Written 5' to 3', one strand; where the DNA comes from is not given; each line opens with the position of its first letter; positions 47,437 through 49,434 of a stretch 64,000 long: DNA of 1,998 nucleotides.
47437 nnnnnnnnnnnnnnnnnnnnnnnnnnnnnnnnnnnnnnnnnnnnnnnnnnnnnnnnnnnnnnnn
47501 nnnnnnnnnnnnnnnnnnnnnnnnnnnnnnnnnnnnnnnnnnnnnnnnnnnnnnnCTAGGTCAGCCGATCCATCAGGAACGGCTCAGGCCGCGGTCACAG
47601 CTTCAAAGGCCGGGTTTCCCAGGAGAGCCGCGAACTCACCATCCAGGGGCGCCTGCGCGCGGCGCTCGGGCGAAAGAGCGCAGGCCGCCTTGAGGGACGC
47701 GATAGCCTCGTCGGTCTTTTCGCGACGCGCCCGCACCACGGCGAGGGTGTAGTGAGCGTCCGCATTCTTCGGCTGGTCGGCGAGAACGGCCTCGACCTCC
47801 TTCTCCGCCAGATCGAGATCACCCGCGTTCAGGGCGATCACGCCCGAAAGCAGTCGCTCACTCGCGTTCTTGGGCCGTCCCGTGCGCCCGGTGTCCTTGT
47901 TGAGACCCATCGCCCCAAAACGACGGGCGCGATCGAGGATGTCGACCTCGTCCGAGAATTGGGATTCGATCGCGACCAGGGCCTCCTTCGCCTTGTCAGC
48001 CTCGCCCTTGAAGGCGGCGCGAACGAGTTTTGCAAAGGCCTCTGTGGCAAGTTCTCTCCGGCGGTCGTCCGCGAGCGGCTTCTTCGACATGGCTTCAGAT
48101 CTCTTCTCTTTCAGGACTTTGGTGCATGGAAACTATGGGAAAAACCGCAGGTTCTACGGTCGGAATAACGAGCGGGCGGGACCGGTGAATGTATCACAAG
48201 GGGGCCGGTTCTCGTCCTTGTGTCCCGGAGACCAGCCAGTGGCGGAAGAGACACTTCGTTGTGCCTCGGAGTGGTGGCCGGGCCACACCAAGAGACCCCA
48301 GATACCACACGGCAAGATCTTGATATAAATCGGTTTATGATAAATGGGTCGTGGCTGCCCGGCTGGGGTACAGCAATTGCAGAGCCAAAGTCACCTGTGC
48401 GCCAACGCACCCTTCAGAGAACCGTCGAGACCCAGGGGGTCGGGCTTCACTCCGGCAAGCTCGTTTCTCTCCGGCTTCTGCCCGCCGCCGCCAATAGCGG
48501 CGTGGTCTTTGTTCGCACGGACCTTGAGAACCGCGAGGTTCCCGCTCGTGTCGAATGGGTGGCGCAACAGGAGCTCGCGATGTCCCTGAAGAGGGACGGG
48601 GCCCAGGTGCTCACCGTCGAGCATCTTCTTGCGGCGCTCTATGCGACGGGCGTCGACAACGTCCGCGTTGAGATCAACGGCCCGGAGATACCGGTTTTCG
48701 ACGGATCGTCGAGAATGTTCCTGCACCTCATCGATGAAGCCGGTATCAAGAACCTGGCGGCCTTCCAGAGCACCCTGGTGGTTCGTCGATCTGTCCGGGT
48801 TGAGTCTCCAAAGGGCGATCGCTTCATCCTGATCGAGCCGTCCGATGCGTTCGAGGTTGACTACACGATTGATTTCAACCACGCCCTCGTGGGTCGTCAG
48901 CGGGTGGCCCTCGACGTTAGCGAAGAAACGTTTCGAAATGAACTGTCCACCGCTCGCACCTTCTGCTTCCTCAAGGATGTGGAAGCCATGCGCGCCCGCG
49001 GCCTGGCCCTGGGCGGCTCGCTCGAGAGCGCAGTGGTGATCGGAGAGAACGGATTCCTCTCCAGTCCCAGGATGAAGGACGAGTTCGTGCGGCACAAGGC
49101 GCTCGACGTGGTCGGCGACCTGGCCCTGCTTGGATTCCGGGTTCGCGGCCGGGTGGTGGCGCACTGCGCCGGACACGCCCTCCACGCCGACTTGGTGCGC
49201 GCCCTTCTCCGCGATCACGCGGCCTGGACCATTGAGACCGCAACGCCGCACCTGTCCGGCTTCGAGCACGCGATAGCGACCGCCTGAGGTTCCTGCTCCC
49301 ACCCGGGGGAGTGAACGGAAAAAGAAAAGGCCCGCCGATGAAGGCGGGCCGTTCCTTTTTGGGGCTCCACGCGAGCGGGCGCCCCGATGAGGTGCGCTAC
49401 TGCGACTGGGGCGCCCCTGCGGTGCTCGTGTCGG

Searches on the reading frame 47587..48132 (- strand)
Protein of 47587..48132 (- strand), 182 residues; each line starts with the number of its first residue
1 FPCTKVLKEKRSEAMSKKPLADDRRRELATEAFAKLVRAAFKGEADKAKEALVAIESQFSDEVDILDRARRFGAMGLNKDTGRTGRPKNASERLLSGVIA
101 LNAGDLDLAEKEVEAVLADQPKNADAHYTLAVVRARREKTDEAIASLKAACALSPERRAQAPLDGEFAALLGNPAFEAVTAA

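Call 16: search_protein_families(library=pfam, proteins=[window:47587-48132:-], max_evalue=0.0001)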
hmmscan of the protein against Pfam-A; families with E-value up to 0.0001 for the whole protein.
window:47587-48132:- (182 aa): 4 families
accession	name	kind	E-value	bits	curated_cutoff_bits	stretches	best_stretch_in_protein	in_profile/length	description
PF13432.12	TPR_16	-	3.7e-09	37.3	32.7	1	97-156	4-63/65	Tetratricopeptide repeat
PF07719.23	TPR_2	-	5.6e-06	26.5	27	0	124-156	1-33/34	Tetratricopeptide repeat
PF13414.12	TPR_11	-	1e-05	25.5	26.8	0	137-156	7-26/42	TPR repeat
PF13431.12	TPR_17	-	5.4e-05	23.6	24.4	0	115-145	4-34/34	Tetratricopeptide repeat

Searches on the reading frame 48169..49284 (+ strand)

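Call 16: search_protein_families(library=pfam, proteins=[window:48169-49284:+], max_evalue=0.0001)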
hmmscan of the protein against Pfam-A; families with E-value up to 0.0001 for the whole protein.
window:48169-49284:+ (372 aa): 1 family
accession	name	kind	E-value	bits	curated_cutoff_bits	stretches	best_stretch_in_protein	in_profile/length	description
PF03331.19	LpxC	-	3.7e-98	328.8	27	1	79-347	1-267/268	UDP-3-O-acyl N-acetylglycosamine deacetylase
